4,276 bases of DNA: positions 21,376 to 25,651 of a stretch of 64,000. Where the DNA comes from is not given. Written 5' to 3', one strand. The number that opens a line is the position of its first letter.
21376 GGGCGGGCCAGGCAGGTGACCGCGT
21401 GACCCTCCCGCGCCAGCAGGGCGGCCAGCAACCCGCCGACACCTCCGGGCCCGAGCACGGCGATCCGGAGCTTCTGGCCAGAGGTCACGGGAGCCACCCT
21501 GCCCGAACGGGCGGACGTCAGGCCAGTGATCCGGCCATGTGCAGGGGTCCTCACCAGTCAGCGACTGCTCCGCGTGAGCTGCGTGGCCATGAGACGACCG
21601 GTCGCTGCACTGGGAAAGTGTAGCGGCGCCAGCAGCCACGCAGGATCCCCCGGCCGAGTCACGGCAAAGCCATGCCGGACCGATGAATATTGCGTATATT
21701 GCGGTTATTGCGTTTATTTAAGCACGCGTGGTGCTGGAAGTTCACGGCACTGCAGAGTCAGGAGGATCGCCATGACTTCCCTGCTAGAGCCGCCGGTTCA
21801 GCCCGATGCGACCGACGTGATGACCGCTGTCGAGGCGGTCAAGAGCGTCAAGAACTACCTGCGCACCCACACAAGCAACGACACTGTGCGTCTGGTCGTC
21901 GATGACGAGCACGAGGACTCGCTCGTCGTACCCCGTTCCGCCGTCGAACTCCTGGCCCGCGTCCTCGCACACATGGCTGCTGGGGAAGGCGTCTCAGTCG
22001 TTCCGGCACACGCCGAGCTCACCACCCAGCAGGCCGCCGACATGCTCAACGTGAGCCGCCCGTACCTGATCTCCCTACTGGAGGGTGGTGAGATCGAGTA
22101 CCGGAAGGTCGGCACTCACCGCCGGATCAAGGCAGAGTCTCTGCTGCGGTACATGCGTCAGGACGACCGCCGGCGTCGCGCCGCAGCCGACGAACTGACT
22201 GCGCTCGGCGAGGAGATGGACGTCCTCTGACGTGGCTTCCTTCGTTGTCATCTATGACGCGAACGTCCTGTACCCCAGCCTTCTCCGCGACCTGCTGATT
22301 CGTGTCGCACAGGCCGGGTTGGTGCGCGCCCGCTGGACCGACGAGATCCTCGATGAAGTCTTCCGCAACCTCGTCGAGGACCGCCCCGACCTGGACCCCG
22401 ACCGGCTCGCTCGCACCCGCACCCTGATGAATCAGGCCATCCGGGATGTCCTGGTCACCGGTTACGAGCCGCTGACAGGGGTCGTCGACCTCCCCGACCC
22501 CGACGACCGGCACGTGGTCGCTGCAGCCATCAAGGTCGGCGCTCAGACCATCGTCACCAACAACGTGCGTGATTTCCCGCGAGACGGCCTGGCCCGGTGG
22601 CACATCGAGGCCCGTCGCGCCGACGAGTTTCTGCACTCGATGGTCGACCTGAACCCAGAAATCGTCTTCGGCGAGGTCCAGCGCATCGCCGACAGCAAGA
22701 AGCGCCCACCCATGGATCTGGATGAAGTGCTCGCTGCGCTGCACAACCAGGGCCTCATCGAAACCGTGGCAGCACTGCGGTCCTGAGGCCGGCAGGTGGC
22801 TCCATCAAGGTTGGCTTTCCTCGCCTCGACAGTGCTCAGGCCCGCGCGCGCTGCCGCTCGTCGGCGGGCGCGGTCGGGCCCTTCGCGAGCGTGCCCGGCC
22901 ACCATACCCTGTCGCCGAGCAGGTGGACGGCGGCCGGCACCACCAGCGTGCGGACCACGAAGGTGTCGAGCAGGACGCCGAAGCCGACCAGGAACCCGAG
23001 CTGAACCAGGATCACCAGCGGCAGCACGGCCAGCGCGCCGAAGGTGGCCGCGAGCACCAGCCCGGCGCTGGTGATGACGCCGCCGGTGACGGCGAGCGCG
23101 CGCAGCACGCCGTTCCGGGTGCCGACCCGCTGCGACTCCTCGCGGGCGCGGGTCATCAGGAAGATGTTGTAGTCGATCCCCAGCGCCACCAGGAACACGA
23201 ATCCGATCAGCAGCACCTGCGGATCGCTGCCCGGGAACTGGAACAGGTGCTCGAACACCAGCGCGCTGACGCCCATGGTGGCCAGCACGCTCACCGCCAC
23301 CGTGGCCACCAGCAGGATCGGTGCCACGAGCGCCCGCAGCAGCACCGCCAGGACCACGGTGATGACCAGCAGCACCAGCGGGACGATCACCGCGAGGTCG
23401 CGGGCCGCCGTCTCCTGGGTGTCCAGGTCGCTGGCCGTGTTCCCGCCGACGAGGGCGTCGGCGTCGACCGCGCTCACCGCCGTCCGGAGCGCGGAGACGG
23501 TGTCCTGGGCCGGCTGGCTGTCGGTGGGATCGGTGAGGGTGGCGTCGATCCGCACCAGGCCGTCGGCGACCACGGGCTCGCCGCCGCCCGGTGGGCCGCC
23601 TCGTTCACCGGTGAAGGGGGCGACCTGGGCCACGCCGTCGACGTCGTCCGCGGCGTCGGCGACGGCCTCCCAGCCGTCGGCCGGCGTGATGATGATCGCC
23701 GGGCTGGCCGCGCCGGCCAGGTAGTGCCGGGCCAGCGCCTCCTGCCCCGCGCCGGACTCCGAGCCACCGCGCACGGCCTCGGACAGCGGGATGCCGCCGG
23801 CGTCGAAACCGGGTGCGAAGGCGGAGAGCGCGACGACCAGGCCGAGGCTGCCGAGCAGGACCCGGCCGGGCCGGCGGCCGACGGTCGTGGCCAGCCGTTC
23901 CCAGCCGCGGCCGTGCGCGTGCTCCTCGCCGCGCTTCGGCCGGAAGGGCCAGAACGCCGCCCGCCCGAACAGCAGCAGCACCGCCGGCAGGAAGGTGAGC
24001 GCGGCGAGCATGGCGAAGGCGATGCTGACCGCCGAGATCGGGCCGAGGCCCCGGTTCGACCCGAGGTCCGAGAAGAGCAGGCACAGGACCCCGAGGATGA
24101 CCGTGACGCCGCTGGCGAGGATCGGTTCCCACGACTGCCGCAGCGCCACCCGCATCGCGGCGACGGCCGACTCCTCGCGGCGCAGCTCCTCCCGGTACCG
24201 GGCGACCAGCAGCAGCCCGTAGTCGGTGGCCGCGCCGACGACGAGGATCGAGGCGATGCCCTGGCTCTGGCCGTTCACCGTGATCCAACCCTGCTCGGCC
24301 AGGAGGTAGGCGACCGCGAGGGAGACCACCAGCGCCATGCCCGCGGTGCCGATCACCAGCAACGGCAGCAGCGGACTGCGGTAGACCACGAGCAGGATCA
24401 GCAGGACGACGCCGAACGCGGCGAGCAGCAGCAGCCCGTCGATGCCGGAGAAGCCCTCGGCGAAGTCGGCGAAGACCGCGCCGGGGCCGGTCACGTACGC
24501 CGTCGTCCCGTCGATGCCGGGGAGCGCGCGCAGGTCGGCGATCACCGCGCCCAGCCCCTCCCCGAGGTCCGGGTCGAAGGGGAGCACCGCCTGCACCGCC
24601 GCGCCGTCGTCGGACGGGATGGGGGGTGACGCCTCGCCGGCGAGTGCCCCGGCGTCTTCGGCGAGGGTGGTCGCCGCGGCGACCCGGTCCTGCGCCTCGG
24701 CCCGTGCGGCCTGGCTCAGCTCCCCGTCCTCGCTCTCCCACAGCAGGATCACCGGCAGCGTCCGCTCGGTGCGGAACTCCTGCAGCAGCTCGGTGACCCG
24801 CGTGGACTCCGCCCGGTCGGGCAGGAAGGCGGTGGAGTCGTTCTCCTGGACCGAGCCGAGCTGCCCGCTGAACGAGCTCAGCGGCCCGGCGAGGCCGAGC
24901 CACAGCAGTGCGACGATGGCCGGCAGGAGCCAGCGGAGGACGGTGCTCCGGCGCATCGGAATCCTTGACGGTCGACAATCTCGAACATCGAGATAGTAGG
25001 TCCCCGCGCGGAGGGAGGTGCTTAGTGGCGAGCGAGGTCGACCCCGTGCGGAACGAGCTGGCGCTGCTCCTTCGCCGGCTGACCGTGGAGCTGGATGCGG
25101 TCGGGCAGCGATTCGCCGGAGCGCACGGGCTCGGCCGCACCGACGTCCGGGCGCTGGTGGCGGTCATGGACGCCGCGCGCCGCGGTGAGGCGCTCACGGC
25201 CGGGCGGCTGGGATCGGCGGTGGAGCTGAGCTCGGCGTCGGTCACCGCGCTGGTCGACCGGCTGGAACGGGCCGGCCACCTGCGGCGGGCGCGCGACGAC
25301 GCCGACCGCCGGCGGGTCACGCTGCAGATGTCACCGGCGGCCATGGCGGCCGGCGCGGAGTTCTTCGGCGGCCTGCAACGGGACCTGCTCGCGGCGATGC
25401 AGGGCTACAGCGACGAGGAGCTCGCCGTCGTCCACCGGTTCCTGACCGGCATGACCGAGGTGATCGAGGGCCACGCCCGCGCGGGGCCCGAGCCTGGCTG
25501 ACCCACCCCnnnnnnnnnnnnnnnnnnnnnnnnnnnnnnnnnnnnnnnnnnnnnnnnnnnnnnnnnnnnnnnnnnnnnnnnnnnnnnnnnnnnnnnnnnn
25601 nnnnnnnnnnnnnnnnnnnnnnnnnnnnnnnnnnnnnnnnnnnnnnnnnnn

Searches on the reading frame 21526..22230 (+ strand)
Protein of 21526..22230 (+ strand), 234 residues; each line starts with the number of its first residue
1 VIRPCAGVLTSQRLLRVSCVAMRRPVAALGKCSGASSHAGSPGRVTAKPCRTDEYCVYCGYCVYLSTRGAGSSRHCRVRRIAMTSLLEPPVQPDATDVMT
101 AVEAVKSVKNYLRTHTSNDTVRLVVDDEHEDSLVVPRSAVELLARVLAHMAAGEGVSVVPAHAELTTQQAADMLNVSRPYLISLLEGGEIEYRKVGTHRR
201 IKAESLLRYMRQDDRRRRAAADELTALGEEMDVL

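Call 43: search_protein_families(library=pfam, proteins=[window:21526-22230:+], max_evalue=0.001)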
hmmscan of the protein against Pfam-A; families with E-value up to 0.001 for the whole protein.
window:21526-22230:+ (234 aa): 1 family
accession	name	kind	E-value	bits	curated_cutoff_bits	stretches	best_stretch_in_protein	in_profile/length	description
PF12728.13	HTH_17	-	5.6e-12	46.2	27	1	165-212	2-49/51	Helix-turn-helix domain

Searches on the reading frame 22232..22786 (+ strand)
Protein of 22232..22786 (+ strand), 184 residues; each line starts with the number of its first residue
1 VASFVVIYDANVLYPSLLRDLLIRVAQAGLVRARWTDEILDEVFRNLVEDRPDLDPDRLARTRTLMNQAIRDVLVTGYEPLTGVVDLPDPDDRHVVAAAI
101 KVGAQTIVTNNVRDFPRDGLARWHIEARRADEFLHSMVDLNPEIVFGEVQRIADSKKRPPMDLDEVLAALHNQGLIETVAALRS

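Call 38: search_protein_families(library=pfam, proteins=[window:22232-22786:+], max_evalue=0.001)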
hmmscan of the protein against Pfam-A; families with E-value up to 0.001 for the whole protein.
window:22232-22786:+ (184 aa): 1 family
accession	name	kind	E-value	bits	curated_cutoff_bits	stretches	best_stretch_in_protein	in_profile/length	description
PF13470.12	PIN_3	-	3.3e-11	44.5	27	1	6-113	2-115/115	PIN domain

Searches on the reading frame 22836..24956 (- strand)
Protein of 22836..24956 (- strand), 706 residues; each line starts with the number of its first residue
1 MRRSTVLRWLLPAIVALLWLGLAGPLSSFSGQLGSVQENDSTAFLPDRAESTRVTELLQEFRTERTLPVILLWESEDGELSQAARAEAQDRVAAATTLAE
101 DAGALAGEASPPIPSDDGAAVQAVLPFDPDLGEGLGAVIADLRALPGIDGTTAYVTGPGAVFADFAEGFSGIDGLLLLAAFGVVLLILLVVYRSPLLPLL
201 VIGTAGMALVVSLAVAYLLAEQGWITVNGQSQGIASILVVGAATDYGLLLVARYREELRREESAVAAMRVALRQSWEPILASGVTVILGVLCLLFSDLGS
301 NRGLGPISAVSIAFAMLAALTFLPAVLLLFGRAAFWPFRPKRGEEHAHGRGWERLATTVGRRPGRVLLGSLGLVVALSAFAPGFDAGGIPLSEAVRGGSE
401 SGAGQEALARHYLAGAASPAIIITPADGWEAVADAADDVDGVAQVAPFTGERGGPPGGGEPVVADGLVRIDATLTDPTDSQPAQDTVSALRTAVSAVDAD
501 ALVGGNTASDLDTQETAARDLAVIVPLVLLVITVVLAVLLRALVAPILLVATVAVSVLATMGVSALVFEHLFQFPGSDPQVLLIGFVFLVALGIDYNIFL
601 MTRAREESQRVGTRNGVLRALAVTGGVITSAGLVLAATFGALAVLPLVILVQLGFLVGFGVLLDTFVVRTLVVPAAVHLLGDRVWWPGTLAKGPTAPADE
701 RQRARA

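Call 38: search_protein_families(library=pfam, proteins=[window:22836-24956:-], max_evalue=0.001)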
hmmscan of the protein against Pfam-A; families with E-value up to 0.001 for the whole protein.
window:22836-24956:- (706 aa): 2 families
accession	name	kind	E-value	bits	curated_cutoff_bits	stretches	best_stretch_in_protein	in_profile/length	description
PF03176.21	MMPL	-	2.4e-119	398.6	20.5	2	44-365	2-332/333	MMPL family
PF00873.25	ACR_tran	-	0.00086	17.6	28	1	176-307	867-994/1021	AcrB/AcrD/AcrF family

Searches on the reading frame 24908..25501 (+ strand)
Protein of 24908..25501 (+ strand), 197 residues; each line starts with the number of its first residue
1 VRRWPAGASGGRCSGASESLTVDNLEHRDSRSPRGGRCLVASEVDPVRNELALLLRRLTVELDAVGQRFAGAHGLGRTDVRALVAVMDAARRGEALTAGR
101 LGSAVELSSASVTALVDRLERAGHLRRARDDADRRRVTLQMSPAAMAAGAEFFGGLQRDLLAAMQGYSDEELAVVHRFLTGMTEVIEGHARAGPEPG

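Call 89: search_protein_families(library=pfam, proteins=[window:24908-25501:+], max_evalue=0.001)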
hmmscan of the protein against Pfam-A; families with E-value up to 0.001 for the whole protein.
window:24908-25501:+ (197 aa): 3 families
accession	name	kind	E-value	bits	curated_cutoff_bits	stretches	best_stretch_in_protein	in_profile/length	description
PF12802.13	MarR_2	-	1.8e-09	38.1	27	1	73-136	1-61/61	MarR family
PF01047.28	MarR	-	2.4e-08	34.2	24.6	1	93-137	15-59/59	MarR family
PF13463.12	HTH_27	-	0.00051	20.7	22.2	1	81-144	7-67/68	Winged helix DNA-binding domain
